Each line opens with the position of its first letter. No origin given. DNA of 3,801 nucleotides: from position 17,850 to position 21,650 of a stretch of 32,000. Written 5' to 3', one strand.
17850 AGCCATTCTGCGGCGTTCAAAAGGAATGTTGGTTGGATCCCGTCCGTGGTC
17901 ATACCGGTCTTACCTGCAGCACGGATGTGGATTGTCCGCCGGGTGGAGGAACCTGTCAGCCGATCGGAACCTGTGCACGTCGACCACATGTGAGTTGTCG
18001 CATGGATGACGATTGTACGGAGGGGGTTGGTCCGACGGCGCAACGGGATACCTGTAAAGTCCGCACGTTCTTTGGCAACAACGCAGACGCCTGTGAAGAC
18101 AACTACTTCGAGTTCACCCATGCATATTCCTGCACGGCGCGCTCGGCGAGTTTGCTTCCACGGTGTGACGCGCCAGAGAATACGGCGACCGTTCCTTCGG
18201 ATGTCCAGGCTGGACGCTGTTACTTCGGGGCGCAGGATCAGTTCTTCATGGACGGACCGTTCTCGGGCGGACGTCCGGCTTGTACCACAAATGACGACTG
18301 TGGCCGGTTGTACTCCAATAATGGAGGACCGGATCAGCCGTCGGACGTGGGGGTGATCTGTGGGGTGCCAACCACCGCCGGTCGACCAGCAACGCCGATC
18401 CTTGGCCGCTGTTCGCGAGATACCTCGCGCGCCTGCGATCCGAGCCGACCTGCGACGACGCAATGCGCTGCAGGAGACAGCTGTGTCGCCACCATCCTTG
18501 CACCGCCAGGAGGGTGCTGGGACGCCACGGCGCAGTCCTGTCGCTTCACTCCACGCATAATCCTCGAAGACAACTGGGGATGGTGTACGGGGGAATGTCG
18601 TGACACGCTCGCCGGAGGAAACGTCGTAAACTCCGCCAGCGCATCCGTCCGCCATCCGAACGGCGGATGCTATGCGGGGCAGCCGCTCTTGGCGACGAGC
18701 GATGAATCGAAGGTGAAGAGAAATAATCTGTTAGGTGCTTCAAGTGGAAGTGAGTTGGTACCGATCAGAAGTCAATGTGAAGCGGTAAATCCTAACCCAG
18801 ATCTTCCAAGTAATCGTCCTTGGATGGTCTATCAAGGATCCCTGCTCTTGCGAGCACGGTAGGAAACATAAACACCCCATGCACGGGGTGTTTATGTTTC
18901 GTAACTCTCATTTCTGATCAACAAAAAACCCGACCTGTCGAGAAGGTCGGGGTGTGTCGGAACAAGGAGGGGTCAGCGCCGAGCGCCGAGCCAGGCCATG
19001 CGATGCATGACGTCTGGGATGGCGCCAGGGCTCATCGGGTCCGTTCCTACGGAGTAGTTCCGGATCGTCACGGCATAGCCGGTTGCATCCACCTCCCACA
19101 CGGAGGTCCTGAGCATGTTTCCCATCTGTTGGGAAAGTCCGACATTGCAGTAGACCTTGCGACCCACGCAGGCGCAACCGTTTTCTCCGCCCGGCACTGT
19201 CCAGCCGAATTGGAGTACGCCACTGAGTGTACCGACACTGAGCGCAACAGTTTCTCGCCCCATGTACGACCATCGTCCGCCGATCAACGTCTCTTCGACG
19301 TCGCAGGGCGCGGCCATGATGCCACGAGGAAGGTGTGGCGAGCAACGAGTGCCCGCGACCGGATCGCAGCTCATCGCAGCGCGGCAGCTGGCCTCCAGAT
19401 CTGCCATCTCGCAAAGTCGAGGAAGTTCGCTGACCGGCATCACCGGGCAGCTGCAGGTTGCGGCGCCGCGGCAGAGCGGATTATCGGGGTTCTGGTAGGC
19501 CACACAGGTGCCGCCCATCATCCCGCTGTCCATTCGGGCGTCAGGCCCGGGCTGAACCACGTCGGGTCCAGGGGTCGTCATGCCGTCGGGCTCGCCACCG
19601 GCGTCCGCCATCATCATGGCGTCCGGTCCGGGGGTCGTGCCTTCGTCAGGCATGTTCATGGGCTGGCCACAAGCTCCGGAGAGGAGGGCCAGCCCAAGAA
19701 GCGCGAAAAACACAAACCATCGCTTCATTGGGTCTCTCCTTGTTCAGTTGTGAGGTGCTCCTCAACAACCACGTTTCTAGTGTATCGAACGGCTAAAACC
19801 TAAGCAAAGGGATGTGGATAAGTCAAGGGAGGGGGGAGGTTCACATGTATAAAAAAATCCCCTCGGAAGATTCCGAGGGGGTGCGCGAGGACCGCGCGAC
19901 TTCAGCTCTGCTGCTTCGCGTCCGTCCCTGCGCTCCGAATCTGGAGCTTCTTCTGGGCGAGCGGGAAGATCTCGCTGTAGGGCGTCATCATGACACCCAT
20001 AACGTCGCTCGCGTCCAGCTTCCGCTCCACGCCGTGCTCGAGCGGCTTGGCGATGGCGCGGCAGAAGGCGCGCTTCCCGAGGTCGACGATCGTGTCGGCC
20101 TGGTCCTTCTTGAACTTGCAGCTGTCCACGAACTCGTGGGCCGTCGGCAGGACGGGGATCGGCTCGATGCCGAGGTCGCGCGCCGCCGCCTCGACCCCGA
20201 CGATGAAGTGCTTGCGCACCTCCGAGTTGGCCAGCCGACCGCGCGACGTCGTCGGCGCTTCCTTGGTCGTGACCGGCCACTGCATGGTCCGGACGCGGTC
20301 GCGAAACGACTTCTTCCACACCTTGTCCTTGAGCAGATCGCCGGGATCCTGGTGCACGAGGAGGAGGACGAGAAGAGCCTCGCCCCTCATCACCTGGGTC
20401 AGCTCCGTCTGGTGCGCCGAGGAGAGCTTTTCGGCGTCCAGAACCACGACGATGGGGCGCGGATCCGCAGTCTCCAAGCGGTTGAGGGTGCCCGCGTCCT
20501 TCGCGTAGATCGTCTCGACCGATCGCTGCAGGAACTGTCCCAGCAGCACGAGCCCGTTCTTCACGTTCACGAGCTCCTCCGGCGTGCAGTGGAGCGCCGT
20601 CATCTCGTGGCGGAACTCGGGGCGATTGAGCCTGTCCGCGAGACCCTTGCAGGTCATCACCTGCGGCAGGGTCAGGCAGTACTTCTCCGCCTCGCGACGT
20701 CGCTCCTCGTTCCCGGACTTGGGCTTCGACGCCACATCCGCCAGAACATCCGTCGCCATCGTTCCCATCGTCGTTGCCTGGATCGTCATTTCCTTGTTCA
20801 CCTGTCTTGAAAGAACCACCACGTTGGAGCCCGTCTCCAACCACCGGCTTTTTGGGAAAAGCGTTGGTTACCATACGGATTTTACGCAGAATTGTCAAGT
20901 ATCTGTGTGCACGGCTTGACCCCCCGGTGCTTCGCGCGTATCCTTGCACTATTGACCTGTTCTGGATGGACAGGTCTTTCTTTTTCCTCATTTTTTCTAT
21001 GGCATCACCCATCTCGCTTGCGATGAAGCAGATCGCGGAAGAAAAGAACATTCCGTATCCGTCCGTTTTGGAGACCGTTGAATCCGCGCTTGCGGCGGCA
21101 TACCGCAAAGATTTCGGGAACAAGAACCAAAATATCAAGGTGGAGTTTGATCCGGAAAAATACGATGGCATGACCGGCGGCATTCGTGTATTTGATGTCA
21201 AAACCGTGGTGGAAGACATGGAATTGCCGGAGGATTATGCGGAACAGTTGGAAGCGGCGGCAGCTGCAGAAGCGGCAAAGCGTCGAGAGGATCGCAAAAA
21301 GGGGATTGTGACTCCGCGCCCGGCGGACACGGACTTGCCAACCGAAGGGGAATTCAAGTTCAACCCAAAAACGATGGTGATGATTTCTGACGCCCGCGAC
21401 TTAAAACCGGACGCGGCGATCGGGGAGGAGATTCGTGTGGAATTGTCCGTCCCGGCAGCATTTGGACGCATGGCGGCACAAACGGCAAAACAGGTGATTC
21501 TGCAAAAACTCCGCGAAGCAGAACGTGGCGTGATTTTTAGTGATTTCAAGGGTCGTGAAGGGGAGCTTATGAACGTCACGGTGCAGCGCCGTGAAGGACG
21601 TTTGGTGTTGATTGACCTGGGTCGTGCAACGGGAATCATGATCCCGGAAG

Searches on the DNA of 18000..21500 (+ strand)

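Call 37: search_rna_families(source=window, start=18000, end=21500, threshold=evalue, max_evalue=1)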
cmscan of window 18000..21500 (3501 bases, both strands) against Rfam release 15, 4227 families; matches with E-value up to 1: 0.
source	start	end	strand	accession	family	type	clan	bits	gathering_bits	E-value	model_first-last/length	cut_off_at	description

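Call 81: search_dna_similar(query=window:18905-20850:+, collection=phages, mode=distant, max_evalue=0.001, max_rows=5)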
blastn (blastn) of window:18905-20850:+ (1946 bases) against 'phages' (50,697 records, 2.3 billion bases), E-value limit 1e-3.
No match.

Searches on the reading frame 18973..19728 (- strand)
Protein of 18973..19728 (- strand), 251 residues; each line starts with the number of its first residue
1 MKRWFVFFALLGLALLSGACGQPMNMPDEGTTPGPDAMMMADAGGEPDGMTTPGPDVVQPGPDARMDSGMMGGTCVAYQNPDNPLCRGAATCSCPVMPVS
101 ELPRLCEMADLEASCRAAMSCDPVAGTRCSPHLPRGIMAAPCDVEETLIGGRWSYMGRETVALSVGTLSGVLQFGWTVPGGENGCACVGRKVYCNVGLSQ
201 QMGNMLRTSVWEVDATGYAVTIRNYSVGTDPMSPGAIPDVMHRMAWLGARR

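Call 5: search_protein_families(library=pfam, proteins=[window:18973-19728:-], max_evalue=1)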
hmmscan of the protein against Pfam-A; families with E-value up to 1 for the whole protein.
window:18973-19728:- (251 aa): 1 family
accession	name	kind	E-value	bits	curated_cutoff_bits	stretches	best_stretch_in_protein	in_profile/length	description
PF08396.15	Toxin_34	-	0.13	13.5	21.1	0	72-123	5-58/75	Spider toxin omega agatoxin/Tx1 family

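Call 6: search_protein_families(library=ncbifam, proteins=[window:18973-19728:-], max_evalue=1)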
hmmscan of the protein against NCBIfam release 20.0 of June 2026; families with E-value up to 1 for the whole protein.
window:18973-19728:- (251 aa): 1 family
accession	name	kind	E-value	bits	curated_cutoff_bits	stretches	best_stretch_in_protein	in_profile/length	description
NF047847.2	SS_mature_LptM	equivalog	0.0062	16.6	27.7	1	1-22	1-22/31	LPS translocon maturation chaperone LptM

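Call 9: find_homologous_proteins(query=window:18973-19728:-)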
Query window:18973-19728:- (251 aa): 1 proteins with E <= 0.001 among 944 candidates.
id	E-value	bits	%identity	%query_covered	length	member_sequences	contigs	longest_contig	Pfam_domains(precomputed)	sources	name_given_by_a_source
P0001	1.2e-169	581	100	100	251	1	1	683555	-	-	-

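Call 12: find_encoding_contigs(protein=P0001, flank=10000)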
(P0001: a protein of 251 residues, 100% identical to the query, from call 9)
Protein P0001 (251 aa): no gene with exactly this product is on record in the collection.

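Call 39: search_solved_structures(query=A2, max_evalue=1)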
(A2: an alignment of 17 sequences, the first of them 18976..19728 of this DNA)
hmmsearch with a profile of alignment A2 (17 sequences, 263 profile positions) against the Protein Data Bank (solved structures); distinct sequences matched with E-value up to 1: 8.
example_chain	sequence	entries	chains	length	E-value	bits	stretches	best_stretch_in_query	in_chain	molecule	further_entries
6tad_A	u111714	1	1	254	0.014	18.2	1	18-79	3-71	SLT domain-containing protein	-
6taf_A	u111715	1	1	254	0.014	18.2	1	18-79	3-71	SLT domain-containing protein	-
6ta9_A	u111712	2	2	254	0.014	18.2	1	18-79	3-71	SLT domain-containing protein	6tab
8h1r_C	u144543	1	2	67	0.7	12.6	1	22-81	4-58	Uncharacterized lipoprotein YifL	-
6d3u_A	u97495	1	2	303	0.7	12.6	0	19-83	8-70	Ulvan lyase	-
6d2c_A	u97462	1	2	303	0.71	12.6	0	19-83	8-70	Ulvan lyase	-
9ia2_C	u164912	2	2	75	0.79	12.4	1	22-81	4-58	LPS-assembly lipoprotein LptM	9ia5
1hix_A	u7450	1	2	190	0.99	12.1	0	144-205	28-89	ENDO-1,4-BETA-XYLANASE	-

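Call 40: search_protein_families(library=pfam, alignment_id=A2, max_evalue=0.1)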
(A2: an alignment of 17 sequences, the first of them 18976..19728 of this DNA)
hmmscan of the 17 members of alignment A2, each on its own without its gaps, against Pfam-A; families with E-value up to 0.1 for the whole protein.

A. member 1, window:18976-19728:- (251 aa): 0 families

B. families by the number of members that match (of 17 scanned): 4 families
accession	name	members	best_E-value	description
PF21827.1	New_glue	1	0.02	New glue protein family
PF20898.2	P_T4SS_TraN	1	0.027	P-type Type IV secretion system, TraN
PF10961.13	SelK_SelG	1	0.067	Selenoprotein SelK_SelG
PF00665.32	rve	1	0.094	Integrase core domain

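Call 64: search_protein_families(library=padloc, proteins=[window:18976-19728:-], max_evalue=0.1)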
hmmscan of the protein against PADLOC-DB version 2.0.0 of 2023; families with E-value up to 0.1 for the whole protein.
window:18976-19728:- (251 aa): 0 families
